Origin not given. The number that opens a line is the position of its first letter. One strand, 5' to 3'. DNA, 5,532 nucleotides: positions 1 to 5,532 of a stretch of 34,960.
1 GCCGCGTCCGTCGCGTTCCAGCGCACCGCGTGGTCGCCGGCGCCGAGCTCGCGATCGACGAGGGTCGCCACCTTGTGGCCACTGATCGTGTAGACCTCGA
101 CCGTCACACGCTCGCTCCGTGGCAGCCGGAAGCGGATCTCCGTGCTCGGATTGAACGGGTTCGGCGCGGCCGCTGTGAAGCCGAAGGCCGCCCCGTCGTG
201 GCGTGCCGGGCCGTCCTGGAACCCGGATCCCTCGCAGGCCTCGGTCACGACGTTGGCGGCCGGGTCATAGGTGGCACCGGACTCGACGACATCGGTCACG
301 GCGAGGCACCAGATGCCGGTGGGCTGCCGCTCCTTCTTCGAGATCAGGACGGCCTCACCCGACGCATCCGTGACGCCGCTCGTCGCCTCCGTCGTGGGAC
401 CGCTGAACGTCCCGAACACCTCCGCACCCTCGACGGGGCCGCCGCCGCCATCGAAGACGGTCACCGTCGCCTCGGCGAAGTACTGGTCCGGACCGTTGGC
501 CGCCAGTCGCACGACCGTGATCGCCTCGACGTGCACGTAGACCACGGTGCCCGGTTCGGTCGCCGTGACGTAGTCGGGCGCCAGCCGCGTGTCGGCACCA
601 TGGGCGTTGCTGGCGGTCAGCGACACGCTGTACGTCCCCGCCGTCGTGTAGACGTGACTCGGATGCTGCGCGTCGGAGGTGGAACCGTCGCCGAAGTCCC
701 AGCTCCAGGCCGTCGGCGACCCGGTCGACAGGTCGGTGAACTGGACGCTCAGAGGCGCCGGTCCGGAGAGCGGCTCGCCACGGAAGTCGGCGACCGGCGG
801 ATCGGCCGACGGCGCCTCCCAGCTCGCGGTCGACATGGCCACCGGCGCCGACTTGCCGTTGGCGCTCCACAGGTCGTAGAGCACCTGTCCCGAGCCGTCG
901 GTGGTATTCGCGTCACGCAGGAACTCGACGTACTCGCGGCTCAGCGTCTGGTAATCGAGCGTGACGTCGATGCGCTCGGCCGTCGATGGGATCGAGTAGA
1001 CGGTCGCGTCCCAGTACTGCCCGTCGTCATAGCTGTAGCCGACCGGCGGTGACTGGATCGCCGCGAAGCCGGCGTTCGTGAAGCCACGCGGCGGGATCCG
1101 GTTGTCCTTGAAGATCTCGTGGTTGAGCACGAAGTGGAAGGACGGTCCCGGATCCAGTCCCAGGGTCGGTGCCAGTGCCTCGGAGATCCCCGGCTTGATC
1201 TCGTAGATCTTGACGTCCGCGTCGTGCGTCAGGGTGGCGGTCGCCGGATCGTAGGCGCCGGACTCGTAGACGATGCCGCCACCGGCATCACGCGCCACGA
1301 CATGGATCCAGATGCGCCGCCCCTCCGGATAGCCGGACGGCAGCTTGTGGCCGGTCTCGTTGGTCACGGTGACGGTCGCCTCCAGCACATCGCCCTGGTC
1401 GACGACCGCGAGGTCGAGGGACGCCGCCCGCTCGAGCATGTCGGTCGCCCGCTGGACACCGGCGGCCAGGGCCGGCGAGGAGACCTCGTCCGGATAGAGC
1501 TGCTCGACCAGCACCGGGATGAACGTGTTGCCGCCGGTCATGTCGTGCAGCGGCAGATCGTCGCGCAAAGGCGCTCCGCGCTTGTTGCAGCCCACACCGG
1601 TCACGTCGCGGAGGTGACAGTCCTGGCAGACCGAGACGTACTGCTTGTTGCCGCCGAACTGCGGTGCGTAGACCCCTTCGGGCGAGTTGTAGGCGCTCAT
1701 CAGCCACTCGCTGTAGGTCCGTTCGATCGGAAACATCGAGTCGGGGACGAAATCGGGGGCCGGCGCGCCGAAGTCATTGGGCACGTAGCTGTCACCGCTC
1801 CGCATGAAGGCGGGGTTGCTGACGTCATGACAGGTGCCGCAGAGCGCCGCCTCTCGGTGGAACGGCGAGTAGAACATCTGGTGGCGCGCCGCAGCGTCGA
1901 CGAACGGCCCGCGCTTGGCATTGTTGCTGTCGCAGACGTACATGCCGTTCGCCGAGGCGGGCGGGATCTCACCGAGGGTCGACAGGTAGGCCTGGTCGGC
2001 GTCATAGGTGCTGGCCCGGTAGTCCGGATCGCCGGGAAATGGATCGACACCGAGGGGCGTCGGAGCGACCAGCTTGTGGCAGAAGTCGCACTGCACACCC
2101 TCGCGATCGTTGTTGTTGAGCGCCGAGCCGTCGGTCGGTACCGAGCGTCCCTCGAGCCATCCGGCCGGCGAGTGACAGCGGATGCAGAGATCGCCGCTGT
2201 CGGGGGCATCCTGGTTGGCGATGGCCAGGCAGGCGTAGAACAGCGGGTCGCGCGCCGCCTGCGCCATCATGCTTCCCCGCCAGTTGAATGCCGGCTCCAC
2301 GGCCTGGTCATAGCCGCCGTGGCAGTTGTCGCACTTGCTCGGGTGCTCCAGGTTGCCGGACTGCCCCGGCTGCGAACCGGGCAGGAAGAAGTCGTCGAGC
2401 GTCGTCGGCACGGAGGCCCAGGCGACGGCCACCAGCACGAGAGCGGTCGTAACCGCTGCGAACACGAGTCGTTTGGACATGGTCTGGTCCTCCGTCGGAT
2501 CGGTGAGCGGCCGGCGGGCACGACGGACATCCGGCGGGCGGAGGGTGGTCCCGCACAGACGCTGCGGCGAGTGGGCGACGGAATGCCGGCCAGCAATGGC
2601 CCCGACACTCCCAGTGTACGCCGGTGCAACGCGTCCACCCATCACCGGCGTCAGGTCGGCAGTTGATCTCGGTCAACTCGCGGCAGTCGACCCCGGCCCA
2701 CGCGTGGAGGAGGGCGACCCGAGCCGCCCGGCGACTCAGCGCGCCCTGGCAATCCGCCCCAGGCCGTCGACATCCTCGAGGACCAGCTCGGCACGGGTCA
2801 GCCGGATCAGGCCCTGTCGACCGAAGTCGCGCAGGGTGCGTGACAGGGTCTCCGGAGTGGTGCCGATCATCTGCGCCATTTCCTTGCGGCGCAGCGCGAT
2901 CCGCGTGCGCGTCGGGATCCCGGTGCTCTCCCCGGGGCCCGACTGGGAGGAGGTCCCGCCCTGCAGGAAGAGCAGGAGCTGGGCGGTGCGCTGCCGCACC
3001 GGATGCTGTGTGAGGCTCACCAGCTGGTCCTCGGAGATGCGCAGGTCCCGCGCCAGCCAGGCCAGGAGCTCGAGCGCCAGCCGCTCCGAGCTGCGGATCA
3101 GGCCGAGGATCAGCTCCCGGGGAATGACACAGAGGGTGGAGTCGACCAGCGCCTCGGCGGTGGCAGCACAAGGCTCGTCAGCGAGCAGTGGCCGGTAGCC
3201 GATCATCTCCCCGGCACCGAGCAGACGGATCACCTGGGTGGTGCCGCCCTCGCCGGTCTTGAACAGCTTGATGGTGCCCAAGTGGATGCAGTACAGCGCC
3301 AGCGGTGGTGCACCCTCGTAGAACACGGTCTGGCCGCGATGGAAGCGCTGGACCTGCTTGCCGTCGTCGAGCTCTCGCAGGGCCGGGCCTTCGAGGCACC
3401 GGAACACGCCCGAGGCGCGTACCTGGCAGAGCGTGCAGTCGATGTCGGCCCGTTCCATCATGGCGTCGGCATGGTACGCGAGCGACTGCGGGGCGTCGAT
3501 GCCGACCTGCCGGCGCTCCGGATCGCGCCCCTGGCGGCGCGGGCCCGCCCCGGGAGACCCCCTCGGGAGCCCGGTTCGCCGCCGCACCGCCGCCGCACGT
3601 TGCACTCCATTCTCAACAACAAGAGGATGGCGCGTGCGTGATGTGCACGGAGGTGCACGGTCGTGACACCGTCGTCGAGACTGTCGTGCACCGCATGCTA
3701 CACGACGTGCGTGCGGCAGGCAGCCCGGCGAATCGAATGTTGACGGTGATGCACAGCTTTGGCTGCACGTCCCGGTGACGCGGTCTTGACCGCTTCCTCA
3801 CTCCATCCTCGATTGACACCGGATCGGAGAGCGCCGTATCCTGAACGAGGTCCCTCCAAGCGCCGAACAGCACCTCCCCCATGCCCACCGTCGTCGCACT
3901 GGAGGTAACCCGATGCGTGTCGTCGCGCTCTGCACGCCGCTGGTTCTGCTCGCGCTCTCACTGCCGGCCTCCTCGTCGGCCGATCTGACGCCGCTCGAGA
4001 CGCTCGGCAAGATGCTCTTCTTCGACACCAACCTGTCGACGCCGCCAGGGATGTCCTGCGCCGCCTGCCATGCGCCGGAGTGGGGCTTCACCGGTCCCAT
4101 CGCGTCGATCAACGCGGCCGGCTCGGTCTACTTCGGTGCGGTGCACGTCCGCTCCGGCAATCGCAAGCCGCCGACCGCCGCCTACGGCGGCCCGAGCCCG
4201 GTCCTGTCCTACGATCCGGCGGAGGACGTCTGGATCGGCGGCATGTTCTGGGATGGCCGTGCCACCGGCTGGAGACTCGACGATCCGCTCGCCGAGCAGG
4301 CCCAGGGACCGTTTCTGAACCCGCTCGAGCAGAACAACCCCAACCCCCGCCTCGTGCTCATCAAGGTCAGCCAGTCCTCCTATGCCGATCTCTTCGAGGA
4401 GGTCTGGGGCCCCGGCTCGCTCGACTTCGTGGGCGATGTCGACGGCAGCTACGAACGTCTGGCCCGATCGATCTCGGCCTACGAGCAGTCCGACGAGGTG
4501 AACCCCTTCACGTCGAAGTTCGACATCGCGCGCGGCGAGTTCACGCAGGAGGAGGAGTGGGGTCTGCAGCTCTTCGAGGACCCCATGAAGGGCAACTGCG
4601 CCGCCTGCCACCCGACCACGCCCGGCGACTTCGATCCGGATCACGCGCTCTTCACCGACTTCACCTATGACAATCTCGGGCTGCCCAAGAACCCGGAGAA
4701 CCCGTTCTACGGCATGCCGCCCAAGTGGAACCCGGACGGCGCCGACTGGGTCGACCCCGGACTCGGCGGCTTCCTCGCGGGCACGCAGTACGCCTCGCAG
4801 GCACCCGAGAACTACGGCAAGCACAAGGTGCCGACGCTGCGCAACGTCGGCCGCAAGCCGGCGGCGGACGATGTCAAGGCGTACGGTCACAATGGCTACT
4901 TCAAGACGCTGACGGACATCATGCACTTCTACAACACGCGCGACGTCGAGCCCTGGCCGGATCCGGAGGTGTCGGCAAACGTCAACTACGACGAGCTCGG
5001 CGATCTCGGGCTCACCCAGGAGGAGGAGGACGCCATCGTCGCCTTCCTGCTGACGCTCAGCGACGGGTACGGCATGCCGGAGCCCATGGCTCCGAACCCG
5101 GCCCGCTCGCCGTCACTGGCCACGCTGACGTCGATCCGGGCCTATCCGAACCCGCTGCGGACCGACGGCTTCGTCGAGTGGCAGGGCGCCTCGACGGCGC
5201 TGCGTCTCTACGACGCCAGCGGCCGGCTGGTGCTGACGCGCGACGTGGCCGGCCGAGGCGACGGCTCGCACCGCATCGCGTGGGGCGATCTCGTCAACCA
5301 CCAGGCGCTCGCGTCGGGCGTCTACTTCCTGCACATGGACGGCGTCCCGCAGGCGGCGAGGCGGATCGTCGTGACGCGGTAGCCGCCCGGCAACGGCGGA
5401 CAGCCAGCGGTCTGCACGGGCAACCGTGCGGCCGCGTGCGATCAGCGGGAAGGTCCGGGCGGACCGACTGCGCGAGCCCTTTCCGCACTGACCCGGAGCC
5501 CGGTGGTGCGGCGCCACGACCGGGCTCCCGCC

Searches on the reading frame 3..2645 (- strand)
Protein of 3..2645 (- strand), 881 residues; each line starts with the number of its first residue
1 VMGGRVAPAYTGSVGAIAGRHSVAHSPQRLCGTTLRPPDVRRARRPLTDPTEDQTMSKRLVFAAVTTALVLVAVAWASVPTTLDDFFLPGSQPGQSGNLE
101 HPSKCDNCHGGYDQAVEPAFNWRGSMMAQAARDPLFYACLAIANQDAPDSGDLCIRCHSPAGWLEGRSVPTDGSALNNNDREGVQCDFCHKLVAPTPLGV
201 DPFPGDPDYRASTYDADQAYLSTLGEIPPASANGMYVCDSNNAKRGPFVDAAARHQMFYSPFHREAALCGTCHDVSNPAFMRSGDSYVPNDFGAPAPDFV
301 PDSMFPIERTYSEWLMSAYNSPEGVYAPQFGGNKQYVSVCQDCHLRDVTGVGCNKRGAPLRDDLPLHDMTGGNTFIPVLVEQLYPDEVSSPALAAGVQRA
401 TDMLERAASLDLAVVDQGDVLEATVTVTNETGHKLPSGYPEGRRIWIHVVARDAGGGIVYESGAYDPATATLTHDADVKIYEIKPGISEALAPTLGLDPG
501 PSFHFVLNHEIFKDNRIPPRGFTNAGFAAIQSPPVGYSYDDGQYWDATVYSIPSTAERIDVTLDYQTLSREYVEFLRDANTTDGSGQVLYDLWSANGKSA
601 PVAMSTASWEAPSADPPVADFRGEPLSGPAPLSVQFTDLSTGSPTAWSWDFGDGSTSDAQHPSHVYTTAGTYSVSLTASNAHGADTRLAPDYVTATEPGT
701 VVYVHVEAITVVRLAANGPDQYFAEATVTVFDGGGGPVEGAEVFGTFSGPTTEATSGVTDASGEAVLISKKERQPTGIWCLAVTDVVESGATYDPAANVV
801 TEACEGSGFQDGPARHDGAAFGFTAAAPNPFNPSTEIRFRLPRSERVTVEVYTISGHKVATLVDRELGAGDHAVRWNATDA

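Call 30: search_protein_families(library=pfam, proteins=[window:3-2645:-], max_evalue=0.0001)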
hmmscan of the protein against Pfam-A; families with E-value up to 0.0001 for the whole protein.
window:3-2645:- (881 aa): 3 families
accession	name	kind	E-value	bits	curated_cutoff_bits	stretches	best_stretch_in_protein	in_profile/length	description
PF18911.6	PKD_4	-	2.7e-18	66.2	27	1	629-694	19-84/85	PKD domain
PF00801.26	PKD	-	5.1e-16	58.9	23.5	1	623-686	6-73/80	PKD domain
PF02369.22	Big_1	-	2.9e-05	24.5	34.9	1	714-766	11-63/93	Bacterial Ig-like domain (group 1)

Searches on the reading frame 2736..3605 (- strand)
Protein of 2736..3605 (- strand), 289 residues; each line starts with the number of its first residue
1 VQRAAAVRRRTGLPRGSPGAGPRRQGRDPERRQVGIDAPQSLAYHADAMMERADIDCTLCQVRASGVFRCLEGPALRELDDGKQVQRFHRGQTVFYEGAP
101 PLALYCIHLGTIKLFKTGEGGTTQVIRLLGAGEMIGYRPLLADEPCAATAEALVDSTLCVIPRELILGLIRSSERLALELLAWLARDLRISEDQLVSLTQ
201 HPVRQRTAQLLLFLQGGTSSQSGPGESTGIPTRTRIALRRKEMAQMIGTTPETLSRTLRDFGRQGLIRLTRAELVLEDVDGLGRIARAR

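Call 30: search_protein_families(library=pfam, proteins=[window:2736-3605:-], max_evalue=0.0001)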
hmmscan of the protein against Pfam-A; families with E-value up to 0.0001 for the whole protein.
window:2736-3605:- (289 aa): 3 families
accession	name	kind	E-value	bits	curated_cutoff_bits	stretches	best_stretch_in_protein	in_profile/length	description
PF00027.35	cNMP_binding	-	2e-20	73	27.5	1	86-172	2-88/89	Cyclic nucleotide-binding domain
PF13545.12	HTH_Crp_2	-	4.5e-15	55.8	27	1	205-284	1-69/70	Crp-like helix-turn-helix domain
PF00325.26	Crp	-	3e-05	24.1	21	1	238-267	3-32/32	Bacterial regulatory proteins, crp family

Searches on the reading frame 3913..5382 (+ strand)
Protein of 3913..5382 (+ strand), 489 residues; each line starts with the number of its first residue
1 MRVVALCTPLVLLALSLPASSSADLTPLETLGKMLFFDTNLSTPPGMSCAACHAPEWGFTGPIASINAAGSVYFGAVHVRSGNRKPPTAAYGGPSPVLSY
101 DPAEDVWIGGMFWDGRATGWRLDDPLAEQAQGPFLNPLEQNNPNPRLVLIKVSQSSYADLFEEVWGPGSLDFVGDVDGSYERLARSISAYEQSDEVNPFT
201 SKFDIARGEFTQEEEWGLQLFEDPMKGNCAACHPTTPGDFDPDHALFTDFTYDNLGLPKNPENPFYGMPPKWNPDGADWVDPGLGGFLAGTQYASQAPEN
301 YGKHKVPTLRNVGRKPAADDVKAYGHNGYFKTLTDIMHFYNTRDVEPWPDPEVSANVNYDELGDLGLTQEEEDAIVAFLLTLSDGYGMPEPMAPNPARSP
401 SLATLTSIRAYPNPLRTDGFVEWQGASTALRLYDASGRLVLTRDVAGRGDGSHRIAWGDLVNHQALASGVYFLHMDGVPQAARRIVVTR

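Call 30: search_protein_families(library=pfam, proteins=[window:3913-5382:+], max_evalue=0.0001)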
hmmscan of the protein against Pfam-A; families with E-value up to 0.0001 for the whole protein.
window:3913-5382:+ (489 aa): 1 family
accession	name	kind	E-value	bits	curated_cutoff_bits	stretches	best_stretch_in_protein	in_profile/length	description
PF03150.19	CCP_MauG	-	1.8e-27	97.2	25.6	1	30-204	5-141/149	Di-haem cytochrome c peroxidase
